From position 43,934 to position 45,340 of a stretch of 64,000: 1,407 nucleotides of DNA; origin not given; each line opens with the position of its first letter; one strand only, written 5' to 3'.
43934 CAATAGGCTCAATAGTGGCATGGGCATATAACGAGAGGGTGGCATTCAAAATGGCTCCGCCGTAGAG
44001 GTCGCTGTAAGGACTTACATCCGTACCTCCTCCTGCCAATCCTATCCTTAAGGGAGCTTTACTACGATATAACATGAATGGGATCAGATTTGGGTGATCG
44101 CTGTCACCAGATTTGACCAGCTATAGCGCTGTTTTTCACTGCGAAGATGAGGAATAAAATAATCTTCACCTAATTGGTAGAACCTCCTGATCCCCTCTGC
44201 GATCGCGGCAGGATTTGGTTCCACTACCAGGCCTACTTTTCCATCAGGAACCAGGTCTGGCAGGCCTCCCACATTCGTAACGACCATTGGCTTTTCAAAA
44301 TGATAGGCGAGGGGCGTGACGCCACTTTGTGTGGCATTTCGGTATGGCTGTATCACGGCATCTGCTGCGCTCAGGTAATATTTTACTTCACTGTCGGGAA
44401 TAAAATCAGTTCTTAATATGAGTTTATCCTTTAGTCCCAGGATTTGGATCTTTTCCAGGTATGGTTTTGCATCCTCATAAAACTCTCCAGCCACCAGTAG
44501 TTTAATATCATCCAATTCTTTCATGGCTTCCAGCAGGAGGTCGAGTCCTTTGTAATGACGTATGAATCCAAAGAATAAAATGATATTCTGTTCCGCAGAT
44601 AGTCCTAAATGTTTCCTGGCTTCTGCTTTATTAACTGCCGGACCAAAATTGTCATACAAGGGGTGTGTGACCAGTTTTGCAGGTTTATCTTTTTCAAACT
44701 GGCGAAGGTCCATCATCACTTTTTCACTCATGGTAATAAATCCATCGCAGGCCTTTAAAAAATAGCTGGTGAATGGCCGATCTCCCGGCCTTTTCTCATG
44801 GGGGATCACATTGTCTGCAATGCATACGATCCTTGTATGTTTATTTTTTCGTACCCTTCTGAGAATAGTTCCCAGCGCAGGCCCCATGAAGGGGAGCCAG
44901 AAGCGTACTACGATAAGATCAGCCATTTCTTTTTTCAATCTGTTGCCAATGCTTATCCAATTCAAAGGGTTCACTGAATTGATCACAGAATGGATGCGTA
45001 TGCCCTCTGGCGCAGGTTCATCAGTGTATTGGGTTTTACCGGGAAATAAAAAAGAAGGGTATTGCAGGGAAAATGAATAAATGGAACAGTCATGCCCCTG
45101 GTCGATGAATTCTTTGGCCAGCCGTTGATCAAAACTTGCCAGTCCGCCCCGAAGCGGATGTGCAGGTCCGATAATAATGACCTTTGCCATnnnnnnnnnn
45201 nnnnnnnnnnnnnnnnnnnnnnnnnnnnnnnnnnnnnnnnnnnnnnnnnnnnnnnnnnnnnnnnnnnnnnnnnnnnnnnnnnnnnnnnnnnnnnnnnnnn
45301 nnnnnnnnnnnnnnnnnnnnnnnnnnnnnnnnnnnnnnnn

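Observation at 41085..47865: Coupled envelope-glycosylation operon: pseudo-dihydroorotase, DUF4199, GT2, GT4, then the full GDP-heptose pathway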

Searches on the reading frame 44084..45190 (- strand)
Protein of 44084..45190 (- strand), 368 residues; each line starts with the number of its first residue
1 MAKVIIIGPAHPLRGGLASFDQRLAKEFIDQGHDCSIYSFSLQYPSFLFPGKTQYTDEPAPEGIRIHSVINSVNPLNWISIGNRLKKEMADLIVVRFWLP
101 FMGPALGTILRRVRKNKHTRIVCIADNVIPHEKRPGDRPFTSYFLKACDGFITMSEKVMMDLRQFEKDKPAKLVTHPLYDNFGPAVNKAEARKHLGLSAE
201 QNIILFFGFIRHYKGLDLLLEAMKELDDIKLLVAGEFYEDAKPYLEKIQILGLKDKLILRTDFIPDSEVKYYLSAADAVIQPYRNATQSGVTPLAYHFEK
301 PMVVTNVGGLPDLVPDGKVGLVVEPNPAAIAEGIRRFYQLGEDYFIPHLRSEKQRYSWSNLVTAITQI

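Call 3: search_protein_families(library=pfam, proteins=[window:44084-45190:-])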
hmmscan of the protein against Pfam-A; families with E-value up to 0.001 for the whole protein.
window:44084-45190:- (368 aa): 3 families
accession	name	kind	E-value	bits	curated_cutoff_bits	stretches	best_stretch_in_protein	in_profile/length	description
PF00534.26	Glycos_transf_1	-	5.3e-23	81.9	26.4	1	188-341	2-159/172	Glycosyl transferases group 1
PF13692.12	Glyco_trans_1_4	-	1.7e-21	77.4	27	1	202-338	2-140/142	Glycosyl transferases group 1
PF13439.12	Glyco_transf_4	-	1.9e-06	28.5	28.5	1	15-166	2-153/170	Glycosyltransferase Family 4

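Call 4: search_protein_families(library=ncbifam, proteins=[window:44084-45190:-])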
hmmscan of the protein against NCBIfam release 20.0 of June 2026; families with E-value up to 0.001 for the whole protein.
window:44084-45190:- (368 aa): 16 families
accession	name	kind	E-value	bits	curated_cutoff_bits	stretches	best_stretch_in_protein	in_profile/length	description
NF047684.1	TeichurnBiosyTuaC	equivalog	9e-14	51.2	550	1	127-337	145-351/391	teichuronic acid biosynthesis protein TuaC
TIGR03449.1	mycothiol_MshA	equivalog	2.1e-13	50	462.5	1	180-338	200-367/406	D-inositol-3-phosphate glycosyltransferase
NF053787.1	GlcN_PG_synth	equivalog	3.2e-12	46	480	1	180-366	176-353/361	N-acetylglucosaminyl phosphatidylglycerol synthase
TIGR04063.1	stp3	hypoth_equivalog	1.1e-11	44.2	442.05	1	179-340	191-360/397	TIGR04063 family PEP-CTERM/XrtA system glycosyltransferase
NF041876.1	EPS_EpsE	equivalog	1.7e-09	37.4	400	1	206-338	219-359/389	exopolysaccharide biosynthesis GT4 family glycosyltransferase EpsE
TIGR04157.1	glyco_rSAM_CFB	subfamily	2.5e-09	36.6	400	1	144-323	166-348/406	TIGR04157 family glycosyltransferase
NF012028.0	PRK15484.1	subfamily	2.4e-08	33.5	618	1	188-338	180-342/380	lipopolysaccharide N-acetylglucosaminyltransferase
TIGR02149.1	glgA_Coryne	subfamily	5.2e-08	32.4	302.4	1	185-327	188-335/391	glycogen synthase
NF046085.1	XrtY_assoc_Gly1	equivalog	7.9e-07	28.2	400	1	155-339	168-348/387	XrtY-associated glycosyltransferase XYAG1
TIGR02095.1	glgA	subfamily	1.3e-06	27.4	328.45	1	186-318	277-411/477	glycogen/starch synthase, ADP-glucose type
NF038298.1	EPS_HpsO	equivalog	1.3e-05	24.2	575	1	141-284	140-284/388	hormogonium polysaccharide biosynthesis glycosyltransferase HpsO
TIGR03999.1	thiol_BshA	equivalog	1.5e-05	24.1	273.7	1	141-325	138-322/375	N-acetyl-alpha-D-glucosaminyl L-malate synthase BshA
TIGR03088.1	stp2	hypoth_equivalog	6e-05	22.2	409.05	1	221-339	222-337/374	TIGR03088 family PEP-CTERM/XrtA system glycosyltransferase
NF038295.1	EPS_HpsP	equivalog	0.00013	21.1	550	1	187-332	193-344/388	hormogonium polysaccharide biosynthesis glycosyltransferase HpsP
NF007640.0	PRK10307.1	subfamily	0.00017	20.6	276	1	144-293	168-320/411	WcaI family glycosyltransferase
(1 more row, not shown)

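Call 65: search_solved_structures(query=window:44084-45190:-, max_evalue=0.00001)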
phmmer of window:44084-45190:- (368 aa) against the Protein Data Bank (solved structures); distinct sequences matched with E-value up to 0.00001: 6.
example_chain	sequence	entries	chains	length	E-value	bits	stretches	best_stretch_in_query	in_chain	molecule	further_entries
3c4q_A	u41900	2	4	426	1.7e-08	36.8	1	149-335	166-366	Predicted glycosyltransferases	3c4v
3c48_A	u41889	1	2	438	1.8e-08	36.7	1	149-335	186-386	Predicted glycosyltransferases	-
6kih_A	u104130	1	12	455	2.1e-07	33.2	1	185-337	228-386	Tll1590 protein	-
8b5q_A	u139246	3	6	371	2.9e-06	29.4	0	187-327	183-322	UDP-glucose:(Heptosyl) LPS alpha 1,3-glucosyltransferase WaaG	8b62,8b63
8b5s_A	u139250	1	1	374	2.9e-06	29.4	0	187-327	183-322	UDP-glucose:(Heptosyl) LPS alpha 1,3-glucosyltransferase WaaG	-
8b5s_B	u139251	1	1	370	3e-06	29.4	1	187-327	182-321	UDP-glucose:(Heptosyl) LPS alpha 1,3-glucosyltransferase WaaG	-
